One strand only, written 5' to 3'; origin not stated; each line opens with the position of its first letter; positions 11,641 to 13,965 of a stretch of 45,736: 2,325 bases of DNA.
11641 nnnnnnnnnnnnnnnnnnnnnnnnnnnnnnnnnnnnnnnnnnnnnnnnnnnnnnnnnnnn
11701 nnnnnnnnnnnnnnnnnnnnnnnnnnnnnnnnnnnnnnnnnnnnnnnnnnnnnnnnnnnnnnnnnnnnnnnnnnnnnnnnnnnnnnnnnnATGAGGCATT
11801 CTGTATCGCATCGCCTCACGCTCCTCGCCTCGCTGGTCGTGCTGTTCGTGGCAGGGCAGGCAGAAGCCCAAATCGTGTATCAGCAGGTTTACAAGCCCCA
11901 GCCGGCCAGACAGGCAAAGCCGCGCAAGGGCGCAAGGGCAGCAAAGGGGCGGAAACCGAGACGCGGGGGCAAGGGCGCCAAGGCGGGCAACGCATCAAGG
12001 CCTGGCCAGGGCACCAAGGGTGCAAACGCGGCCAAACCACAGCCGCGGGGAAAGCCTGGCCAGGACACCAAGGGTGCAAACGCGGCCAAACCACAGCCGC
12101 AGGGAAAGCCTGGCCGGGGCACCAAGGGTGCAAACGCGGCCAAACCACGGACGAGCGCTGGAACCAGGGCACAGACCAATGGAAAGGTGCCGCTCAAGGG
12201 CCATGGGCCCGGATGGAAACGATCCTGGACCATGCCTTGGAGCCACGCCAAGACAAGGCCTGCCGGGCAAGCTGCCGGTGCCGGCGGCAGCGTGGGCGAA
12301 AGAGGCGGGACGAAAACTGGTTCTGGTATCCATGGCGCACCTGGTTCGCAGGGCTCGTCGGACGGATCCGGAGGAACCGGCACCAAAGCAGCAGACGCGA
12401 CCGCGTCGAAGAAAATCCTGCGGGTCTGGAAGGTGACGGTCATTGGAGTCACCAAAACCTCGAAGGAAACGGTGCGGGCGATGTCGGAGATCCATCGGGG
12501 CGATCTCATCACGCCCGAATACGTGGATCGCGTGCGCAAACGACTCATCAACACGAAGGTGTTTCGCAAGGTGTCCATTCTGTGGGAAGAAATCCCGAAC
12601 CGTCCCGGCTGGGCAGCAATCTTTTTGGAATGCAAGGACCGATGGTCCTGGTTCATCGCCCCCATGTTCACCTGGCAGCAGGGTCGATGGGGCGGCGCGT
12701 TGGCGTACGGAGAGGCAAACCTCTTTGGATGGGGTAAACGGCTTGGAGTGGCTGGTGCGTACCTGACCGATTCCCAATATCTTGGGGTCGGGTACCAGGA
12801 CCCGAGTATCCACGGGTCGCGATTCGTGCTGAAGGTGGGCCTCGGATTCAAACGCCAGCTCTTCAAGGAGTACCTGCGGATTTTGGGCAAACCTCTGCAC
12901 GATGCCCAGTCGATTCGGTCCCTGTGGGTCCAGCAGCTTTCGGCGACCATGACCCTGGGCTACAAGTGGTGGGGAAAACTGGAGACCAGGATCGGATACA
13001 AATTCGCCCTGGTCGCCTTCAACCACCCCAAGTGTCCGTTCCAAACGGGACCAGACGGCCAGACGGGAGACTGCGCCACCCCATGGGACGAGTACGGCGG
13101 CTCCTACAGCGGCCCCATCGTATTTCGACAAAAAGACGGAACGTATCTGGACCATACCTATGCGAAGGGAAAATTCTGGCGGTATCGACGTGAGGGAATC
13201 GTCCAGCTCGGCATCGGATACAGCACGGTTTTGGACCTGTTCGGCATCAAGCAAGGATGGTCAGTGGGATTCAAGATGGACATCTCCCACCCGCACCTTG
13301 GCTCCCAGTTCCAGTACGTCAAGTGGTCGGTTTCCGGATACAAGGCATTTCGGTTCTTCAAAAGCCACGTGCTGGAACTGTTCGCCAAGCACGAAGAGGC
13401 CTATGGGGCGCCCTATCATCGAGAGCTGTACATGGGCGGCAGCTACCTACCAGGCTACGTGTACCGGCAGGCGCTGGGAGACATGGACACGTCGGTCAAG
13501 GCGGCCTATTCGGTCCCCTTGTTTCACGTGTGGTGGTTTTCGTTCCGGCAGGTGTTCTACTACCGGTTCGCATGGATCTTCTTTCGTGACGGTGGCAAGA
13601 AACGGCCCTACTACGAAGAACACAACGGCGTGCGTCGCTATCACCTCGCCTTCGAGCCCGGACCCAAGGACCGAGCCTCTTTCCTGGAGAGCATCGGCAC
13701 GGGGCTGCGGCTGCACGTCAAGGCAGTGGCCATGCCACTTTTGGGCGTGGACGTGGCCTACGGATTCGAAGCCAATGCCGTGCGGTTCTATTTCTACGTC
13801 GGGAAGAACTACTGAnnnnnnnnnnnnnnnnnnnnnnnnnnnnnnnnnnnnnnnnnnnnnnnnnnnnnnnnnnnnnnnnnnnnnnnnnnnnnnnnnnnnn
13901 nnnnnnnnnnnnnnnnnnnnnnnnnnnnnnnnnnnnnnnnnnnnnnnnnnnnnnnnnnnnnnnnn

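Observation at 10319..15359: Translationally coupled operon: secreted bilobed aspartic protease with PDZ domain -> Omp85-like beta-barrel with a Lys/Pro-rich periplasm-spanning repeat arm -> TPR protein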

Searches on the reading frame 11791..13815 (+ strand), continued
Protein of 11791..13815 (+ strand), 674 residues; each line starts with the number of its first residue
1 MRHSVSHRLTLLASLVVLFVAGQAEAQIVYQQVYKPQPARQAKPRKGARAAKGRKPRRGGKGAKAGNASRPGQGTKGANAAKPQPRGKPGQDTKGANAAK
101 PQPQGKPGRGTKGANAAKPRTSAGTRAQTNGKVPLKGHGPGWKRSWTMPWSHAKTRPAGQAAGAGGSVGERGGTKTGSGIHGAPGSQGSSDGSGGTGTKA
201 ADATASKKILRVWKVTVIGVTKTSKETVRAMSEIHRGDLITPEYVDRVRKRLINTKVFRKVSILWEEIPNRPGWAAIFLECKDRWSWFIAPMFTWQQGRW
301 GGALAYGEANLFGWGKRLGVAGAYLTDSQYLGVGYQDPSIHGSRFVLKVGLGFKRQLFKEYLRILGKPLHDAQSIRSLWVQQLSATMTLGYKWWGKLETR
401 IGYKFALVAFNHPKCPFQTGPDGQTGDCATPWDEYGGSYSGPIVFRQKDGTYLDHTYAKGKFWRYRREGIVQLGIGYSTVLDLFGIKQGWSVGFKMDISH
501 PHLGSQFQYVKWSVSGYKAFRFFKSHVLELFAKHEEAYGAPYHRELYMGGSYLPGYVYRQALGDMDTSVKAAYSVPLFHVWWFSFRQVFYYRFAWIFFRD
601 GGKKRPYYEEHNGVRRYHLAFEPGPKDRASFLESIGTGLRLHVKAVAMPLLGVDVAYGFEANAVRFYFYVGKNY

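Call 58: fold_search(model_id=the predicted structure, library=pdb)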
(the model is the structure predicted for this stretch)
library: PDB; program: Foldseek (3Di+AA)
matches with E <= 10: 609; with E <= 0.001: 106
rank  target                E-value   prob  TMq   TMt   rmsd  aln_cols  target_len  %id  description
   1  4c4v_B                1.8e-14  1.00  0.29  0.40  28.8       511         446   13  Structure of the outer membrane protein insertase BamA with one POTRA domain. (released 2014-04-23)
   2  9a2o_MODEL_1_A        5.8e-14  1.00  0.31  0.27  31.5       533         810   14  Model of E. coli BamA by in-cell photo-crosslinking MS and deep learning (released 2023-02-24)
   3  4c4v_A                7.0e-14  1.00  0.29  0.41  29.1       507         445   13  Structure of the outer membrane protein insertase BamA with one POTRA domain. (released 2014-04-23)
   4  7bnq_A                2.4e-13  1.00  0.30  0.27  30.4       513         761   14  Lateral-closed conformation of the lid-locked BAM complex (BamA E435C S665C, BamBDCE) by cryoEM (released 2021-06-02)
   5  6t1w_A                3.2e-13  1.00  0.26  0.24  29.0       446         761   12  Structure of E. coli BamA in complex with lipoprotein RcsF (released 2020-05-13)
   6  5d0o_A                3.5e-13  1.00  0.26  0.23  29.4       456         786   13  BamABCDE complex, outer membrane beta barrel assembly machinery entire complex (released 2016-03-09)
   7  7nri_A                5.2e-13  1.00  0.27  0.23  29.1       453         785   14  Structure of the darobactin-bound E. coli BAM complex (BamABCDE) (released 2021-04-21)
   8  8bo2_A                5.5e-13  1.00  0.30  0.26  29.9       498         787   13  BAM-EspP complex structure with BamA-S425C/EspP-S1299C mutations in nanodisc (released 2023-04-26)
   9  5ayw_A                8.5e-13  1.00  0.29  0.25  31.4       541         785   13  Structure of a membrane complex (released 2016-02-24)
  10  8pzv_A                1.4e-12  1.00  0.26  0.23  29.4       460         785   13  Wait Complex: BAM bound Darobactin-B and Extended SurA (released 2024-09-25)
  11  9co0_A                1.7e-12  1.00  0.26  0.27  30.2       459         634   13  CryoEM structure of BAM in complex with the PTB2 open-state inhibitor (in SMA nanodisc) (released 2024-12-25)
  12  8pzu_A                2.3e-12  1.00  0.27  0.24  28.9       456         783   12  Wait Complex: BAM bound Darobactin-B and Compact SurA (released 2024-09-25)
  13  6lyr_A                2.4e-12  1.00  0.26  0.23  29.1       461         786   12  Structure of the BAM complex (released 2021-01-06)
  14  9hg5_A                2.5e-12  1.00  0.27  0.23  30.2       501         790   12  BAM-SurA complex in the swing-in state with full length BamC resolved (released 2025-04-16)
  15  6lyq_A                2.6e-12  1.00  0.26  0.23  29.1       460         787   13  Structure of the BAM complex (released 2021-01-06)
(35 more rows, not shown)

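Call 60: search_protein_families(library=pfam, alignment_id=A5, max_evalue=0.1)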
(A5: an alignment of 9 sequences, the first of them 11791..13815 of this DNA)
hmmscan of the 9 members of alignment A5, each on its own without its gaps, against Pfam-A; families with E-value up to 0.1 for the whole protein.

A. member 1, window:11791-13815:+ (674 aa): 2 families
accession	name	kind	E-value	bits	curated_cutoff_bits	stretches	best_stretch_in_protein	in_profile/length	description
PF01103.29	Omp85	-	5.6e-08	33.1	24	1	310-672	1-323/325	Omp85 superfamily domain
PF07244.20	POTRA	-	0.013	16.6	21.3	1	212-261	3-57/79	Surface antigen variable number repeat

B. families by the number of members that match (of 9 scanned): 4 families
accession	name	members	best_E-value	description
PF01103.29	Omp85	9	4.5e-13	Omp85 superfamily domain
PF07244.20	POTRA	5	0.0069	Surface antigen variable number repeat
PF14851.11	FAM176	1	0.0043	FAM176 family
PF10677.15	DUF2490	1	0.018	Protein of unknown function (DUF2490)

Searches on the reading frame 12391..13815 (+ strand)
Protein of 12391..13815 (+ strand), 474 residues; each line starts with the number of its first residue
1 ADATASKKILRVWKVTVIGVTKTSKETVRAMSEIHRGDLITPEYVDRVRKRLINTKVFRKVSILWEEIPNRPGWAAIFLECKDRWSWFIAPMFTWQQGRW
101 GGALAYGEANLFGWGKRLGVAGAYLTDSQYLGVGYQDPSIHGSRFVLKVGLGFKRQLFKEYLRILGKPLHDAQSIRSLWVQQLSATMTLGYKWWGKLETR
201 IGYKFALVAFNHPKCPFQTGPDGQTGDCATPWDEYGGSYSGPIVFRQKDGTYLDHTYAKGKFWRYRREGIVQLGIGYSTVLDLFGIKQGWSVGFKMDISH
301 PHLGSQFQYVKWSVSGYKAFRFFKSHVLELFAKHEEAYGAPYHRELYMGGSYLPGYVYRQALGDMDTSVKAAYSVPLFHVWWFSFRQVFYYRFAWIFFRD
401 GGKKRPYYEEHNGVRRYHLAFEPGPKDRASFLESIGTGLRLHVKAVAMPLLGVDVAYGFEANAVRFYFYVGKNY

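Call 40: find_homologous_proteins(query=A4, max_evalue=0.00001)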
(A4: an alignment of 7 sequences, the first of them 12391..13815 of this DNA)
Query A4 (7 sequences) (474 aa, profile of the alignment): 9 proteins with E <= 0.00001 among 8000 candidates.
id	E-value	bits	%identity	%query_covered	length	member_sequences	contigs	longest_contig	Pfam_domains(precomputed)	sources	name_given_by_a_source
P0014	8.0e-260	881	61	100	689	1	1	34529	PF01103.30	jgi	jgi:hypothetical protein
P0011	9.8e-259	877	100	100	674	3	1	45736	PF01103.30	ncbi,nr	ncbi:MAG: BamA/TamA family outer membrane protein [Deltaproteobacteria bacterium]|nr:BamA/TamA famil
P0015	6.3e-258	874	59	99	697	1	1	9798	PF01103.30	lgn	-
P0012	1.8e-255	866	63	100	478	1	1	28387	PF01103.30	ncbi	-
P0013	2.0e-255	866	63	98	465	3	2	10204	PF01103.30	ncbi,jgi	-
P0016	4.6e-248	842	57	97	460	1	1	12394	PF01103.30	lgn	-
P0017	1.2e-228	778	56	100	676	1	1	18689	PF01103.30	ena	-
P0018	8.0e-228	775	54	100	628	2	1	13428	PF01103.30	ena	-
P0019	2.6e-151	523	58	65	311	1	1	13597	-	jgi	jgi:hypothetical protein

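Call 49: find_encoding_contigs(protein=P0017, flank=7000, max_places=1)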
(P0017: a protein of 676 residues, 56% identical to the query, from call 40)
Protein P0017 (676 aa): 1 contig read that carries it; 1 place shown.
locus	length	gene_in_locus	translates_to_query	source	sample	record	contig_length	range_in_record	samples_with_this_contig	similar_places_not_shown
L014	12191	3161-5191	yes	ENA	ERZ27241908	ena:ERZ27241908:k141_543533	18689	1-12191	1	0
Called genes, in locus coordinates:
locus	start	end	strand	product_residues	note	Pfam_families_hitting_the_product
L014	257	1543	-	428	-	PF00156:Pribosyltran (faint)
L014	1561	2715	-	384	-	-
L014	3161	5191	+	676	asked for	PF01103:Omp85 (weak)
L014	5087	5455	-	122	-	-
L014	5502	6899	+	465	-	PF07719:TPR_2 (faint), PF12895:ANAPC3 (faint), PF13424:TPR_12 (faint), PF00515:TPR_1 (weak), PF13414:TPR_11 (weak), PF14559:TPR_19 (weak), PF13432:TPR_16, PF14559:TPR_19 (weak), +6 more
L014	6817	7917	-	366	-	-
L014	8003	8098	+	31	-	-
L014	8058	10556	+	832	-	PF13570:Beta-prop_ACSF4 (faint), PF13360:PQQ_2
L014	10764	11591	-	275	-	-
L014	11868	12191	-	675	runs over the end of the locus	PF02412:TSP_3 (faint), PF00691:OmpA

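Call 50: find_encoding_contigs(protein=P0018, flank=7000, max_places=1)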
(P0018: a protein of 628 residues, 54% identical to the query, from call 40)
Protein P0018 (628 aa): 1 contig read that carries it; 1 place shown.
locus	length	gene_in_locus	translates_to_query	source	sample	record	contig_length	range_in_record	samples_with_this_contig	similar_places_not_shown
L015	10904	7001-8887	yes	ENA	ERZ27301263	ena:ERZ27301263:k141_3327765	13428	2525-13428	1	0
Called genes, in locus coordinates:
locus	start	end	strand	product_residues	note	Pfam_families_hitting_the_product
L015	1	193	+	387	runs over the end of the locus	PF00226:DnaJ, PF01556:DnaJ_C, PF00684:DnaJ_CXXCXGXG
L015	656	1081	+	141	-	PF00011:HSP20, PF17886:ArsA_HSP20 (weak)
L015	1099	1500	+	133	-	PF00011:HSP20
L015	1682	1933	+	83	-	PF04964:Flp_Fap (weak)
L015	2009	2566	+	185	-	PF01478:Peptidase_A24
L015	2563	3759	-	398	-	PF00156:Pribosyltran (faint)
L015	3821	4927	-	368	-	-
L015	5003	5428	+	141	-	PF00072:Response_reg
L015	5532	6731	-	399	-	PF00069:Pkinase, PF07714:PK_Tyr_Ser-Thr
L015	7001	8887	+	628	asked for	PF01103:Omp85 (weak)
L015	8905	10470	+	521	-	PF13429:TPR_15 (faint), PF00515:TPR_1 (faint), PF07719:TPR_2 (faint), PF13181:TPR_8 (faint), PF13424:TPR_12 (faint), PF13428:TPR_14 (faint), PF13432:TPR_16 (faint), PF12895:ANAPC3 (faint), +3 more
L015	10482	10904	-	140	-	?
